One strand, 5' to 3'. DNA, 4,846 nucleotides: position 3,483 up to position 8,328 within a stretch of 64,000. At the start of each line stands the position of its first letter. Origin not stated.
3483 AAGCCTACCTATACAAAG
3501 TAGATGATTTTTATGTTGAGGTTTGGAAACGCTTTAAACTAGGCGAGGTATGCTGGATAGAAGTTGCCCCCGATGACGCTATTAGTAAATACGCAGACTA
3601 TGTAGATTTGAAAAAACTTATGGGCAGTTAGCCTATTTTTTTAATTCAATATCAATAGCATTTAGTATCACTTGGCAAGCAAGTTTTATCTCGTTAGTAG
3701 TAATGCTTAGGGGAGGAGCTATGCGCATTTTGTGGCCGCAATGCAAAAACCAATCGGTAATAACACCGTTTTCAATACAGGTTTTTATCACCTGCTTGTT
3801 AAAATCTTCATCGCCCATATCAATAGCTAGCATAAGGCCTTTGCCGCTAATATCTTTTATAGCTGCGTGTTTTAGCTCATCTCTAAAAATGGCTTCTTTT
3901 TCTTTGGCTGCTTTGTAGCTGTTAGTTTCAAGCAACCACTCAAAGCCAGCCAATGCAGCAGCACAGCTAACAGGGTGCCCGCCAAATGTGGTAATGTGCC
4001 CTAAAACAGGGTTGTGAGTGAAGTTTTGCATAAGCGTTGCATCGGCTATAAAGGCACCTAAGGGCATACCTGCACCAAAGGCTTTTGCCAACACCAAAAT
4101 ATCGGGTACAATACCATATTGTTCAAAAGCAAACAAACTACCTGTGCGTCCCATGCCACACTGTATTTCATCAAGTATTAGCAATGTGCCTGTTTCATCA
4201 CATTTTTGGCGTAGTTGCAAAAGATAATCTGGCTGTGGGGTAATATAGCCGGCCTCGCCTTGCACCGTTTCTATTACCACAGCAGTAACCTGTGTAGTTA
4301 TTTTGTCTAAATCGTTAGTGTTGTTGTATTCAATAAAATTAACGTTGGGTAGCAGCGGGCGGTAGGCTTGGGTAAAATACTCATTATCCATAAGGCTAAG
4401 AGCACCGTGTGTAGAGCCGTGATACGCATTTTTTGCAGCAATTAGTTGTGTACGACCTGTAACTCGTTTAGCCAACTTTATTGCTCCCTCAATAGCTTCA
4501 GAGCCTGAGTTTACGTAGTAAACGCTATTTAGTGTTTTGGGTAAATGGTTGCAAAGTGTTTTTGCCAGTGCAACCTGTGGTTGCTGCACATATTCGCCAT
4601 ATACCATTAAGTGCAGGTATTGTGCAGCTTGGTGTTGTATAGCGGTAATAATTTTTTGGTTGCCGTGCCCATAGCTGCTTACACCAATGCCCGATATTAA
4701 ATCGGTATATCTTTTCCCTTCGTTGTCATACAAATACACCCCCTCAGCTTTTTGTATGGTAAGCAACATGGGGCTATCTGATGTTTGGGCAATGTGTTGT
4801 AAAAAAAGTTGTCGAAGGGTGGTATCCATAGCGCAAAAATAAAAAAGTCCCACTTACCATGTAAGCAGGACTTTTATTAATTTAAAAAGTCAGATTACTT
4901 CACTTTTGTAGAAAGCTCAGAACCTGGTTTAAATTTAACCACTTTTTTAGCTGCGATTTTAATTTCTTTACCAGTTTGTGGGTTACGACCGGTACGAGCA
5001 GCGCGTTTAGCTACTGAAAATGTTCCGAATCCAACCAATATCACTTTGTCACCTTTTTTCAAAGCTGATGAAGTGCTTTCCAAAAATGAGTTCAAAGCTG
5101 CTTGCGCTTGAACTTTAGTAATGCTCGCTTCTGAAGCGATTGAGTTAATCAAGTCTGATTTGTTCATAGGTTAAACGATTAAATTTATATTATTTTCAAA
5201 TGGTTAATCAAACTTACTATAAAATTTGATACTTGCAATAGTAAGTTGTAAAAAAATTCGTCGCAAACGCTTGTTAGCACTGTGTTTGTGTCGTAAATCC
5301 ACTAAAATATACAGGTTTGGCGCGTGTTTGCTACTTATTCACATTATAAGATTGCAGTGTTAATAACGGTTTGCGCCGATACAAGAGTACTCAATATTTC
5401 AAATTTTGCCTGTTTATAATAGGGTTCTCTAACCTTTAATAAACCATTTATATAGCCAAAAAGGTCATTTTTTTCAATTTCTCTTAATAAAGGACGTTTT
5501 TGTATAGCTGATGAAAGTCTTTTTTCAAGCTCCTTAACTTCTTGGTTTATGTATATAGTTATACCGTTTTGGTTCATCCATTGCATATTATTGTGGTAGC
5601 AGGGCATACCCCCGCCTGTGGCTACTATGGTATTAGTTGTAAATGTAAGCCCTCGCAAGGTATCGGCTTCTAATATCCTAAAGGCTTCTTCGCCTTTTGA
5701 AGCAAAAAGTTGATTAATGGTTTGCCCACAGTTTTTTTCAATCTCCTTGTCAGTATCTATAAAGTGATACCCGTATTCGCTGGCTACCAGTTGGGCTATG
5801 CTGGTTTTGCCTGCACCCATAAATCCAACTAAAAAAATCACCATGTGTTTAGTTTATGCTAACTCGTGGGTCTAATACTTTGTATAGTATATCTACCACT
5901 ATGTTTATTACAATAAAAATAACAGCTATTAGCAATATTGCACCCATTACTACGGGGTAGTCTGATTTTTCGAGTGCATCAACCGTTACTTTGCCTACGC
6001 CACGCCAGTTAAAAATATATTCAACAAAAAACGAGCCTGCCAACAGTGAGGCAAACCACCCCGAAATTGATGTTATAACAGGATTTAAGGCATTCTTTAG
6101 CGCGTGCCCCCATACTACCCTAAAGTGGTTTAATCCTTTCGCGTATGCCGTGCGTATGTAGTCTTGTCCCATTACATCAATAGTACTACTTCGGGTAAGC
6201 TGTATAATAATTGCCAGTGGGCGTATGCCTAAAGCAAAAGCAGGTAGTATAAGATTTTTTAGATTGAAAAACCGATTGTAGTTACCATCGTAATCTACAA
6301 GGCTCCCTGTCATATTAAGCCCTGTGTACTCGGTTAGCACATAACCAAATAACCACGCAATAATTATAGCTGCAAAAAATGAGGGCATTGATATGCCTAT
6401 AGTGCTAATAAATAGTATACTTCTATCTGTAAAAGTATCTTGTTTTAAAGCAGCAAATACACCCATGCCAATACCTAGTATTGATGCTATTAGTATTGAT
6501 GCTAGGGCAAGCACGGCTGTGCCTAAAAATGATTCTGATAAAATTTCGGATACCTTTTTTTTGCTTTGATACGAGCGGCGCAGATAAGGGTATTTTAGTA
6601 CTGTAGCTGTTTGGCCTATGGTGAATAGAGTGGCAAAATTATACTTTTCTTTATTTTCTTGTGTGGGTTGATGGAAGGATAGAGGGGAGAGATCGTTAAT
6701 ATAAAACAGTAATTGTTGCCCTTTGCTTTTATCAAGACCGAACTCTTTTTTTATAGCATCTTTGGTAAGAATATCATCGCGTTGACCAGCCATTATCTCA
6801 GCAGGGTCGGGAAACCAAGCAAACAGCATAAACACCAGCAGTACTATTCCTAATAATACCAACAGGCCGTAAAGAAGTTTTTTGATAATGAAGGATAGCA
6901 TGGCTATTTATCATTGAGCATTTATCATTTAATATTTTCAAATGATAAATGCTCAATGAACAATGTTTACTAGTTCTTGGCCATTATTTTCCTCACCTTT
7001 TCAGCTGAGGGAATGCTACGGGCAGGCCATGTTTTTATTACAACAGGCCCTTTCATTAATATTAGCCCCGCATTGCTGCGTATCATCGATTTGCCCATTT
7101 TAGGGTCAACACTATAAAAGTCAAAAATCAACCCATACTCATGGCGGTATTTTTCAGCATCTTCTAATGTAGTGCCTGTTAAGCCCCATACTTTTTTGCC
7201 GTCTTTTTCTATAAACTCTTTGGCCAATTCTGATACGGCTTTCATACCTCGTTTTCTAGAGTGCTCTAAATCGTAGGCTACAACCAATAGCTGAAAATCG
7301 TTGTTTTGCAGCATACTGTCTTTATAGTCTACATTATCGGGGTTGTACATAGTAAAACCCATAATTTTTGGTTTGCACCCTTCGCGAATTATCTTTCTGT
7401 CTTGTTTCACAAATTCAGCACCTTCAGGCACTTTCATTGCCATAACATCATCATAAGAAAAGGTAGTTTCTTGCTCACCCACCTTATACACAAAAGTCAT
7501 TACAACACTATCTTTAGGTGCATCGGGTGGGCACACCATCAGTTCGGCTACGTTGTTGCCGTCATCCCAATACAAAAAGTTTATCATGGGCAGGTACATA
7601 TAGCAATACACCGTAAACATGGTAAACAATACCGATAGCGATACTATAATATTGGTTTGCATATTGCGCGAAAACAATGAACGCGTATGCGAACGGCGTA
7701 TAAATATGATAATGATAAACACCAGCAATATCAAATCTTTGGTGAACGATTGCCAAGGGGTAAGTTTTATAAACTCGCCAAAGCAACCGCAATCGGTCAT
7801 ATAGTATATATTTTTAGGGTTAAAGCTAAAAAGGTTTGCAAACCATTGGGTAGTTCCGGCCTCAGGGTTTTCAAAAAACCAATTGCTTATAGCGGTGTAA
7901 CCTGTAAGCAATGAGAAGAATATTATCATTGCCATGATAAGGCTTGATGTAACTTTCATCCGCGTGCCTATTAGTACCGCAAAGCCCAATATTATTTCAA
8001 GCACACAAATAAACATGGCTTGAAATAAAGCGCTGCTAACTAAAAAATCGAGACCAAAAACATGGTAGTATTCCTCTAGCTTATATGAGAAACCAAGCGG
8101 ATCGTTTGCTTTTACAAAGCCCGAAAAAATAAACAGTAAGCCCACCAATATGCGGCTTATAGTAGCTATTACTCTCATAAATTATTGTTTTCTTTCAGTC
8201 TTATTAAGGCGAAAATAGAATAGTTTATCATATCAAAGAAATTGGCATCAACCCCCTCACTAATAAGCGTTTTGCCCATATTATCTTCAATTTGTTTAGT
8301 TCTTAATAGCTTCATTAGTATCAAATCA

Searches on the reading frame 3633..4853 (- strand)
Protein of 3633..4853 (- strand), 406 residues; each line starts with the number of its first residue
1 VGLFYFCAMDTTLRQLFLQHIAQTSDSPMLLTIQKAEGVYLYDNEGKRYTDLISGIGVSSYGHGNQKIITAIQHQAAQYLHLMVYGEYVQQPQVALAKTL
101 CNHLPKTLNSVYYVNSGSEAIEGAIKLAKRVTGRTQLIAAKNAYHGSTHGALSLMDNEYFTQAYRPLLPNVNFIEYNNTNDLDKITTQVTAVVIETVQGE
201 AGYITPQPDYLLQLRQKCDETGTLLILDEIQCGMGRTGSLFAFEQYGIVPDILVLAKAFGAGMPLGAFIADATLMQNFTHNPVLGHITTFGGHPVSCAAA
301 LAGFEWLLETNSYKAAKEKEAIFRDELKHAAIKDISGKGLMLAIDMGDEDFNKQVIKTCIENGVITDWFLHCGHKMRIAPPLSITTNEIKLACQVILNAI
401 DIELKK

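Call 78: search_protein_families(library=pfam, proteins=[window:3633-4853:-], max_evalue=0.00001)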
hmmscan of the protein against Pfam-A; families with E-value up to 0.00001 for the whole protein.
window:3633-4853:- (406 aa): 1 family
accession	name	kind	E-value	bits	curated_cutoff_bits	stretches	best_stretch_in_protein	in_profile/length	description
PF00202.27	Aminotran_3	-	8.6e-98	328.1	30.5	1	24-399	4-402/403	Aminotransferase class-III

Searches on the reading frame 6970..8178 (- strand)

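Call 78: search_protein_families(library=pfam, proteins=[window:6970-8178:-], max_evalue=0.00001)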
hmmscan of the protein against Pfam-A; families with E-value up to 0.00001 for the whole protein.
window:6970-8178:- (402 aa): 1 family
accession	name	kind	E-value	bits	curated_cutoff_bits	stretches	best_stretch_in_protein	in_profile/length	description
PF07291.16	MauE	-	9.7e-12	45.7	27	1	1-96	1-91/128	Methylamine utilisation protein MauE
